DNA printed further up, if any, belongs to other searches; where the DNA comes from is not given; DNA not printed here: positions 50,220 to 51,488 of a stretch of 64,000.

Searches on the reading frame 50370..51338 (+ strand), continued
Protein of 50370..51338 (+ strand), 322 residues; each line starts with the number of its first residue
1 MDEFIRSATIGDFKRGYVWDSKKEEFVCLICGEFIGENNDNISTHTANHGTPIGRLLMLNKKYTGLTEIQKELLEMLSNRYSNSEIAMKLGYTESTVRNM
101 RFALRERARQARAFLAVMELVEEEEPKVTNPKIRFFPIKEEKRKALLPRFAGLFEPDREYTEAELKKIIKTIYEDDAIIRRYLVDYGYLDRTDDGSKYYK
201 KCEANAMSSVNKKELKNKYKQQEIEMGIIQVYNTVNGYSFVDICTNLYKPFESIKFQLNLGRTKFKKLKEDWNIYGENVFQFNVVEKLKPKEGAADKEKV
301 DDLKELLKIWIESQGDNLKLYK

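Call 14: search_solved_structures(query=A1, max_evalue=0.00001, show_alignments=2)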
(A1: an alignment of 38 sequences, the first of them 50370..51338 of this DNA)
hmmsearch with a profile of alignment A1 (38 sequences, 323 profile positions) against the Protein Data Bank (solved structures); distinct sequences matched with E-value up to 0.00001: 2.
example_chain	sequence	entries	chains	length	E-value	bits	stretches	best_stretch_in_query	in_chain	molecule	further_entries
1mk0_A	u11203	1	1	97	5.2e-08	35.5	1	225-321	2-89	Intron-associated endonuclease 1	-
1ln0_A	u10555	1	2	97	7.9e-08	34.9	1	225-321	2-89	intron-associated endonuclease 1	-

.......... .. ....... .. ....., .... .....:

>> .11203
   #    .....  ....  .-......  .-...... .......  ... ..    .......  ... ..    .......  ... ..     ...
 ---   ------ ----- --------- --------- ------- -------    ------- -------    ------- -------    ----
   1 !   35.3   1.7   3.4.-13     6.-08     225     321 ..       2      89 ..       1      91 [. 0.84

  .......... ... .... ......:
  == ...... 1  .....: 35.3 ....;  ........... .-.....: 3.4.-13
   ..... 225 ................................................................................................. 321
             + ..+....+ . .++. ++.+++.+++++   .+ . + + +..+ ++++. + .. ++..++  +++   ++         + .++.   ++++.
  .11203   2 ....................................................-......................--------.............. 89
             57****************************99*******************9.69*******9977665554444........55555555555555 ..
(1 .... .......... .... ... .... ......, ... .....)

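Call 15: find_related_loci(query=A1, collection=genome_contigs, flank=6000)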
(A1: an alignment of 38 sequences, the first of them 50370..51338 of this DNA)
Query A1 (322 aa) in genome_contigs; peptide patterns used: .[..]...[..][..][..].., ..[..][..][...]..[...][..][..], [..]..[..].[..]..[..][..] (x = any residue, [..] = any of these).
599 stretches matched a pattern (row limit reached: there are more); 512 encode a relative of the query (tblastn E <= 1e-3); the best 80 are kept; 78 distinct loci.
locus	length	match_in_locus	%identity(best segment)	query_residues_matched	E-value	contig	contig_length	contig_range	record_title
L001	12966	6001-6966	76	1-322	2e-168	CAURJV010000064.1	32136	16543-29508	MAG TPA_asm: uncultured Clostridium sp. isolate ERR9968982_bin.17_MetaWRAP_v1.3_MAG genome assembly, contig: ERZ21616089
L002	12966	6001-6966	76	1-322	7e-168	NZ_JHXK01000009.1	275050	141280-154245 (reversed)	Clostridium beijerinckii HUN142 T483DRAFT_scaffold00006.6_C, whole genome shotgun sequence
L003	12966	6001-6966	76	1-322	2e-167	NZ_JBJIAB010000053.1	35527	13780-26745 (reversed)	Candidatus Clostridium helianthi isolate WILCCON 0112 NODE_53_length_35527_cov_126.310691, whole genome shotgun sequence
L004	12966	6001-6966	73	1-322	3e-160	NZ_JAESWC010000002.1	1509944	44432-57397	Clostridium rhizosphaerae strain YIM B02515 GCM70020049_2, whole genome shotgun sequence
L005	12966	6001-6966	73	1-322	1e-154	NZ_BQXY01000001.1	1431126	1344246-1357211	Clostridium folliculivorans strain D1-1 sequence01, whole genome shotgun sequence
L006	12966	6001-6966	70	1-321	1e-153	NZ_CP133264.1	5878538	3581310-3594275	Clostridium sp. OS1-26 chromosome, complete genome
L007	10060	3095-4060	69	1-322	2e-152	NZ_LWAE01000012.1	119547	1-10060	Clostridium magnum DSM 2767 CLMAG_contig000012, whole genome shotgun sequence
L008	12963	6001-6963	69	1-321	9e-151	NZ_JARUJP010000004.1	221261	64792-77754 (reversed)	Clostridium tanneri strain A1-XYC3 assembly_contig_4, whole genome shotgun sequence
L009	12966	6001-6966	69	1-322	8e-148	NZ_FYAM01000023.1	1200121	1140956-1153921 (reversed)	Clostridium sp. BSD9I1, whole genome shotgun sequence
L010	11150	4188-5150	67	1-321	1e-147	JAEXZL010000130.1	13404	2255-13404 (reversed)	MAG: Bacillota bacterium isolate OH_HDB_228 k127_1482187, whole genome shotgun sequence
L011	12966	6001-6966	70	1-322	1e-147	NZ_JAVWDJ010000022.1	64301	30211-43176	MAG: Clostridium sp. isolate CGS10Y4-bin81 NODE_304_length_64301_cov_10.800299, whole genome shotgun sequence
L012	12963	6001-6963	68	1-321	4e-138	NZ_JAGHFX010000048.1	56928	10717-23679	MAG: Clostridium sp. isolate MAG.206 k127_533695, whole genome shotgun sequence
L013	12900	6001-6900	67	1-300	4e-135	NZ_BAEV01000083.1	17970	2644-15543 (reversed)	Clostridium arbusti SL206, whole genome shotgun sequence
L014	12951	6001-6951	63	1-321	6e-131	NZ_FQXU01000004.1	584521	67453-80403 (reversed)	Clostridium intestinale DSM 6191, whole genome shotgun sequence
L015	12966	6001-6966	80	1-322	7e-179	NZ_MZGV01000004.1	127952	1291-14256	Clostridium oryzae strain DSM 28571 CLORY_contig000004, whole genome shotgun sequence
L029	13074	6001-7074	33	12-312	7e-53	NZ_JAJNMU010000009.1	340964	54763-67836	Paenibacillus periandrae strain PM10 NODE_9_length_340964_cov_41.745964, whole genome shotgun sequence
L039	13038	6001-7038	34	3-312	1e-50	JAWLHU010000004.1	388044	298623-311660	MAG: Symbiobacteriaceae bacterium isolate 30dZY2.bin.8 NODE_46_length_388044_cov_35.592831, whole genome shotgun sequenc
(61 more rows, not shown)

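Call 22: predict_structure(alignment_id=A1)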
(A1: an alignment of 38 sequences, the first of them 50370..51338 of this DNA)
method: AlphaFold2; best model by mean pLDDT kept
length: 322 residues; sequences in the alignment: 38
mean_pLDDT: 79.9   pTM: 0.46
mean pLDDT of the five models: 79.9, 79.9, 77.4, 77.0, 75.5
residues with pLDDT >= 90: 46; 70-90: 230; 50-70: 27; < 50: 19
segments of 3 or more residues with pLDDT < 50: 126-128, 204-213, 219-222
pLDDT, mean of each block of 10 residues (from residue 1): 77 84 85 83 82 82 81 85 84 84 75 72 57 68 77 84 86 80 84 85 46 50 77 93 87 87 88 92 87 79 90 87 83
secondary structure, 60 per line:
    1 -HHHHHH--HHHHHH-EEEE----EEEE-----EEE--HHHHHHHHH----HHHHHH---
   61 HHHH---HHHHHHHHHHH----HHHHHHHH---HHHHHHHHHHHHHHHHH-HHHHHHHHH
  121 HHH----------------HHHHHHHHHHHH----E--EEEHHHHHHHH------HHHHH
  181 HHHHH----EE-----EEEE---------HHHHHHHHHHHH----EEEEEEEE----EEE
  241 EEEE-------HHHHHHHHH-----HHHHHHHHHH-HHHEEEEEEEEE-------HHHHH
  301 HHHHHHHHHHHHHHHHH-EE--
elements in order: H2-7 H10-15 E17-20 E25-28 E34-36 H39-47 H52-57 H61-64 H68-78 H83-90 H94-110 H112-123 H140-151 E159-161 H162-169 H176-185 E197-200 H210-221 E226-233 E238-244 H252-260 H266-275 E280-288 H296-317

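Call 26: fold_search(model_id=the predicted structure, library=pdb)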
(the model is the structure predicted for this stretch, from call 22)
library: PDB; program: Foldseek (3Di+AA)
matches with E <= 10: 422; with E <= 0.001: 3
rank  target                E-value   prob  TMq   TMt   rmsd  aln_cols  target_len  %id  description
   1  1mk0                  4.1e-04  1.00  0.25  0.76   3.1        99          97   23  catalytic domain of intron endonuclease I-TevI, E75A mutant (released 2002-10-30)
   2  1ln0_B                6.1e-04  1.00  0.25  0.77   3.1        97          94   24  Structure of the Catalytic Domain of Homing Endonuclease I-TevI (released 2002-10-30)
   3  1ln0_A                7.3e-04  1.00  0.24  0.76   3.4        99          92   23  Structure of the Catalytic Domain of Homing Endonuclease I-TevI (released 2002-10-30)
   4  3kln_C                3.4e-02  0.99  0.19  0.27   5.3        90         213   19  Vibrio cholerae VpsT (released 2010-02-09)
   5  3kln_A                1.0e-01  0.92  0.18  0.26   5.2        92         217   21  Vibrio cholerae VpsT (released 2010-02-09)
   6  6jqs                  1.5e-01  1.00  0.15  0.66   4.4        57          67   28  Structure of Transcription factor, GerE (released 2019-04-24)
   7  6kju_A                1.5e-01  0.96  0.17  0.23   6.6        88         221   18  Huge conformation shift of Vibrio cholerae VqmA dimer in the absence of target DNA provides insight into DNA-binding m (released 2019-11-13)
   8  3klo_B                1.5e-01  0.94  0.18  0.26   5.2        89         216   20  Vibrio cholerae VpsT bound to c-di-GMP (released 2010-02-09)
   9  7x1k_B                1.6e-01  0.99  0.15  0.65   4.4        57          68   26  Crystal structure of the flagellar expression regulator DegU from Listeria monocytogenes (released 2022-08-10)
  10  8a5r                  1.7e-01  0.82  0.17  0.25  13.9       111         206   19  Crystal structure of light-activated DNA-binding protein EL222 from Erythrobacter litoralis crystallized and measured in (released 2023-07-05)
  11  6ugl_B                1.8e-01  0.99  0.16  0.23   5.0        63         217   19  Vibrio cholerae quorum-sensing receptor VqmA bound to its autoinducer ligand DPO (released 2020-01-29)
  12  7cuo_B                1.9e-01  0.51  0.15  0.19  17.8       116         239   15  IclR transcription factor complexed with 4-hydroxybenzoic acid from Microbacterium hydrocarbonoxydans (released 2021-05-05)
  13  5y6i_B                1.9e-01  0.35  0.13  0.17  17.3       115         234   12  Crystal structure of Pseudomonas aeruginosa HmgR (released 2018-08-15)
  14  1zlj_D                2.2e-01  0.99  0.16  0.69   4.5        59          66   30  Crystal Structure of the Mycobacterium tuberculosis Hypoxic Response Regulator DosR C-terminal Domain (released 2006-01-31)
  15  7x1k_A                2.3e-01  0.98  0.14  0.58   4.7        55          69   25  Crystal structure of the flagellar expression regulator DegU from Listeria monocytogenes (released 2022-08-10)
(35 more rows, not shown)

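Call 30: find_encoding_contigs(protein=window:50370-51338:+, flank=8000, max_places=6)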
Protein window:50370-51338:+ (322 aa): 1 contig read that carries it; 1 place shown.
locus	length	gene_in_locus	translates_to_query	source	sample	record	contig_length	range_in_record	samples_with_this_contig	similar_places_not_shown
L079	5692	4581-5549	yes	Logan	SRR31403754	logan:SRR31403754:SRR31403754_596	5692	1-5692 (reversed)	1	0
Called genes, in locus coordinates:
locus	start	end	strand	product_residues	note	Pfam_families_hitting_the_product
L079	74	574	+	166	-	PF13527:Acetyltransf_9 (faint), PF00583:Acetyltransf_1, PF13673:Acetyltransf_10, PF13508:Acetyltransf_7, PF14542:Acetyltransf_CG (weak)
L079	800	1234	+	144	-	PF12802:MarR_2, PF22381:Staph_reg_Sar_Rot (weak), PF01047:MarR, PF13463:HTH_27 (weak), PF01325:Fe_dep_repress (weak), PF03965:Penicillinase_R (weak), PF09339:HTH_IclR (weak), PF13412:HTH_24, +1 more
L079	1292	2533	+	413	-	PF00324:AA_permease, PF03845:Spore_permease, PF13520:AA_permease_2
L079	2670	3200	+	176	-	PF01243:PNPOx_N, PF12900:Pyridox_ox_2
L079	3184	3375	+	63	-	-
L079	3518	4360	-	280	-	PF23023:Anti-Pycsar_Apyc1 (weak), PF00753:Lactamase_B, PF19583:ODP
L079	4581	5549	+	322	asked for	PF09860:DUF2087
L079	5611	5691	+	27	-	?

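Call 31: find_encoding_contigs(protein=P0020, flank=6000, max_places=4)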
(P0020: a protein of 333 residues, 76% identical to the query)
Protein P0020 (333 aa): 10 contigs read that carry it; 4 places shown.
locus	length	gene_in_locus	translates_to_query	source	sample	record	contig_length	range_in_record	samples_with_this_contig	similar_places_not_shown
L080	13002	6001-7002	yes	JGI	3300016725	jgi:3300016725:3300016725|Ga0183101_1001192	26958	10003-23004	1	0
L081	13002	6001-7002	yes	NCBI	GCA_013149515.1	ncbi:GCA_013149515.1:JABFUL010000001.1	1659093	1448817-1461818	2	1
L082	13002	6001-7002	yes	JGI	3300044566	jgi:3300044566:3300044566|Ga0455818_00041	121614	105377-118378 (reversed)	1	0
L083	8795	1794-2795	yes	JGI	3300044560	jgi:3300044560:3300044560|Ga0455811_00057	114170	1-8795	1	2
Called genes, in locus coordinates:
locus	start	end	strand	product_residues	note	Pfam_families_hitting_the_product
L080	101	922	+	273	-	PF00005:ABC_tran, PF02463:SMC_N, PF13304:AAA_21 (faint)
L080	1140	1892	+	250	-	PF01891:CbiM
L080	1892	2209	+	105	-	PF02553:CbiN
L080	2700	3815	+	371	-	PF03600:CitMHS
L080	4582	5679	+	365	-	PF07694:5TM-5TMR_LYT, PF00990:GGDEF, PF24898:GGDEF_GdpP (weak)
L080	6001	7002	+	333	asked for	PF09860:DUF2087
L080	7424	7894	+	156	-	PF00583:Acetyltransf_1, PF13673:Acetyltransf_10 (weak), PF13508:Acetyltransf_7 (weak), PF08445:FR47 (faint)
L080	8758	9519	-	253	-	PF13175:AAA_15, PF13476:AAA_23 (weak), PF02463:SMC_N, PF00005:ABC_tran, PF13304:AAA_21 (weak)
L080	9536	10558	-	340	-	PF01032:FecCD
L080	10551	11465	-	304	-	PF01497:Peripla_BP_2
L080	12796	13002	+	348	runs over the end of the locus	PF02424:ApbE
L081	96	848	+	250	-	PF01891:CbiM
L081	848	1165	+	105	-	PF02553:CbiN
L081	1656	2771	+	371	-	PF03600:CitMHS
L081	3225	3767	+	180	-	PF13551:HTH_29, PF13565:HTH_32 (faint), PF13592:HTH_33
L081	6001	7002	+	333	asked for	PF09860:DUF2087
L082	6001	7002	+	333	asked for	PF09860:DUF2087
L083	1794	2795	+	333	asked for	PF09860:DUF2087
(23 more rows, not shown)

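Call 52: search_protein_families(library=pfam, proteins=[L029:1286-3055:+, L029:3052-4851:+, L008:7033-8298:+, L013:3939-5684:-], max_evalue=0.001)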
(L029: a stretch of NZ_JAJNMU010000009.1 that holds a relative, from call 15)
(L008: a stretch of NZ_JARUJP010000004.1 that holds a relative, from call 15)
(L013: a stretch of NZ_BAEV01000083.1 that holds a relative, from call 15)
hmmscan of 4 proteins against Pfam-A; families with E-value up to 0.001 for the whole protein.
L029:1286-3055:+ (589 aa): 4 families
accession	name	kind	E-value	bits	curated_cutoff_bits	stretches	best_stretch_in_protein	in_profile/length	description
PF00005.33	ABC_tran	-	6.2e-29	101.8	25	1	363-511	1-136/137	ABC transporter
PF00664.28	ABC_membrane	-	1.9e-23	84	28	1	32-297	2-269/274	ABC transporter transmembrane region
PF02463.25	SMC_N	-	0.00026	20.9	40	1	357-552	135-209/220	RecF/RecN/SMC N terminal domain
PF13401.12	AAA_22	-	0.00039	21.2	27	0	374-523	6-102/130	AAA domain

L029:3052-4851:+ (599 aa): 4 families
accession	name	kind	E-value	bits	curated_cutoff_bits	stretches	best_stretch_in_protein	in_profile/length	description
PF00005.33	ABC_tran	-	1.3e-19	71.6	25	1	373-517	2-134/137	ABC transporter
PF00664.28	ABC_membrane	-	1.3e-14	55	28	1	36-286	19-271/274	ABC transporter transmembrane region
PF02463.25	SMC_N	-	4.9e-09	36.4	40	1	491-562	136-212/220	RecF/RecN/SMC N terminal domain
PF13555.12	AAA_29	-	0.00016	21.8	27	1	380-416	20-55/61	P-loop containing region of AAA domain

L008:7033-8298:+ (421 aa): 3 families
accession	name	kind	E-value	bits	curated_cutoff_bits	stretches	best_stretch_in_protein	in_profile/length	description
PF07690.21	MFS_1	-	1e-34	120.4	33.4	2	26-261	2-234/347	Major Facilitator Superfamily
PF05977.19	MFS_3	-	1.8e-16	60.1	27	1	17-414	7-403/524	Transmembrane secretion effector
PF13347.12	MFS_2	-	5.1e-05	22.4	27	1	16-163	220-365/427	MFS/sugar transport protein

L013:3939-5684:- (581 aa): 4 families
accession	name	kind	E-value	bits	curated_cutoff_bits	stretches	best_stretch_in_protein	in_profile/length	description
PF00664.28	ABC_membrane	-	4.4e-49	168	28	1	15-285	1-273/274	ABC transporter transmembrane region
PF00005.33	ABC_tran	-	2.6e-32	112.7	25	1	353-499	2-135/137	ABC transporter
PF02463.25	SMC_N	-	1.3e-05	25.2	40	1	344-541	119-209/220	RecF/RecN/SMC N terminal domain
PF09818.15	ABC_ATPase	-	0.00054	19.5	23.2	0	452-527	138-213/283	P-loop domain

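Call 59: find_encoding_contigs(protein=P0011, flank=5000, max_places=2)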
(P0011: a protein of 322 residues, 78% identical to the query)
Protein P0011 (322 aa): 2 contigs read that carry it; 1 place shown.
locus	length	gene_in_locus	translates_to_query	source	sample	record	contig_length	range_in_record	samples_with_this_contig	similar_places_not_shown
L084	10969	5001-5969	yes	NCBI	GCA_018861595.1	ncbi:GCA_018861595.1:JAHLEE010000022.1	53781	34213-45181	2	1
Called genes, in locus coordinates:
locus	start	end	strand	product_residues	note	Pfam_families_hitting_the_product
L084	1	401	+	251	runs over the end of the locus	PF02811:PHP (weak)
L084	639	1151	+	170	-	PF11385:DUF3189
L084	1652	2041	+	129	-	PF00903:Glyoxalase, PF13669:Glyoxalase_4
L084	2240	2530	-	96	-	-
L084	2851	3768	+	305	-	PF00005:ABC_tran, PF13166:AAA_13 (faint), PF13304:AAA_21 (weak)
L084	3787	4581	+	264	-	PF12679:ABC2_membrane_2, PF12730:ABC2_membrane_4 (weak), PF12698:ABC2_membrane_3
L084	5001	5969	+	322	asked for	PF09860:DUF2087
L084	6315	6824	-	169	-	-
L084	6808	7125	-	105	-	-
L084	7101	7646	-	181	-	PF04542:Sigma70_r2, PF08281:Sigma70_r4_2, PF04545:Sigma70_r4 (weak)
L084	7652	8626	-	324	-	-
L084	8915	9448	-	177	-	PF00857:Isochorismatase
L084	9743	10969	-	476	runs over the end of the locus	PF07690:MFS_1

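Call 60: find_encoding_contigs(protein=P0033, flank=5000, max_places=2)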
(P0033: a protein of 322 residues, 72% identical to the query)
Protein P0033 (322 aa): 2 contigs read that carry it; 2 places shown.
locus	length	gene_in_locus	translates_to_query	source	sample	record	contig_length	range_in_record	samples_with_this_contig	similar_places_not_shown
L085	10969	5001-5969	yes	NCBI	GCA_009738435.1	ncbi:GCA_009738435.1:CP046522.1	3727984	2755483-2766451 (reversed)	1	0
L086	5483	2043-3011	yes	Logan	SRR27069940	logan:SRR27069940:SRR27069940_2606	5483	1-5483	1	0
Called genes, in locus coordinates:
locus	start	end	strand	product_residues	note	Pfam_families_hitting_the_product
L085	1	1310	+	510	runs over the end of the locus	PF00015:MCPsignal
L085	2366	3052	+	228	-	PF00072:Response_reg, PF00486:Trans_reg_C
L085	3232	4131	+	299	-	PF00672:HAMP (weak), PF00512:HisKA, PF02518:HATPase_c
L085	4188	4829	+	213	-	PF02589:LUD_dom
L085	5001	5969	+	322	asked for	PF09860:DUF2087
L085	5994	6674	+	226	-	PF02525:Flavodoxin_2, PF03358:FMN_red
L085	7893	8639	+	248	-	-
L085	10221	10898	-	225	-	PF14172:DUF4309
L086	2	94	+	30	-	?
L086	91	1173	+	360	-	PF00672:HAMP (weak), PF00512:HisKA, PF02518:HATPase_c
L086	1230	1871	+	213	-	PF02589:LUD_dom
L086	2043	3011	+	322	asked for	PF09860:DUF2087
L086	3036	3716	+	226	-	PF02525:Flavodoxin_2, PF03358:FMN_red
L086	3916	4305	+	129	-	PF01814:Hemerythrin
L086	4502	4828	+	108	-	PF03551:PadR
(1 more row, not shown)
